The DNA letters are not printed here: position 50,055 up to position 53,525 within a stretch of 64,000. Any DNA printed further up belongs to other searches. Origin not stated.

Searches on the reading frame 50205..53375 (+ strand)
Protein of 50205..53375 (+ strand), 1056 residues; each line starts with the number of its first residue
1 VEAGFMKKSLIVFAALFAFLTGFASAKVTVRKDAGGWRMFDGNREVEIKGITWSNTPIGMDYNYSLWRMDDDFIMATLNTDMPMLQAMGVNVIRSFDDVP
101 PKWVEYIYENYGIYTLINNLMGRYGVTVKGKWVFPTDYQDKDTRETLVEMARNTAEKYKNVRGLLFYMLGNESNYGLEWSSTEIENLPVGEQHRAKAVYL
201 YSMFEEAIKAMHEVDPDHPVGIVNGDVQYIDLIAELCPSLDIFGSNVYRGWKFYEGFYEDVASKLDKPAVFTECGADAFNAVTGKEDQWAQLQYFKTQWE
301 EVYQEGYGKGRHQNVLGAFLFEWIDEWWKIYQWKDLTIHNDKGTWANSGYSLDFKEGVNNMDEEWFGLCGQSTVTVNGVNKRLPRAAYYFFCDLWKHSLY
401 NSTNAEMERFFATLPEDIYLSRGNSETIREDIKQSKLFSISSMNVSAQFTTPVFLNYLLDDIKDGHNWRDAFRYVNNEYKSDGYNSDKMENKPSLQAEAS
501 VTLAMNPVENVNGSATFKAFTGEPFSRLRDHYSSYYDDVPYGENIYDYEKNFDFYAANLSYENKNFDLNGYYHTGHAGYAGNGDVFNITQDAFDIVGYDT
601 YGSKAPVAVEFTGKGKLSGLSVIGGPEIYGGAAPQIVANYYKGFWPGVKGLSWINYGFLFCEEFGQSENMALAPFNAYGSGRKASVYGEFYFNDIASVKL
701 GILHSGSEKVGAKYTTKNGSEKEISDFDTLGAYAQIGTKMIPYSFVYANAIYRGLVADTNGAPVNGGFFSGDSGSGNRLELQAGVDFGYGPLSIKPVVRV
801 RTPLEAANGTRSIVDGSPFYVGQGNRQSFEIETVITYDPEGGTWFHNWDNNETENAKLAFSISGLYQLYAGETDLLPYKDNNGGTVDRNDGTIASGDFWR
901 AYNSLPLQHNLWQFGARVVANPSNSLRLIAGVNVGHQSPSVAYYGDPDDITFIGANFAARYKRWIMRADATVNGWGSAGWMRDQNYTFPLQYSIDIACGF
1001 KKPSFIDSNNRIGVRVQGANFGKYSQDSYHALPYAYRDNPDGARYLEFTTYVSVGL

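Call 44: search_protein_families(library=pfam, proteins=[window:50205-53375:+], max_evalue=0.001)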
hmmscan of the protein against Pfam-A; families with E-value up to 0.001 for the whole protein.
window:50205-53375:+ (1056 aa): 1 family
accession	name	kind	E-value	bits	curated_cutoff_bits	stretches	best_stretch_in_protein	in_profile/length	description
PF02836.23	Glyco_hydro_2_C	-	8.1e-06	25.6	21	1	75-295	35-234/302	Glycosyl hydrolases family 2, TIM barrel domain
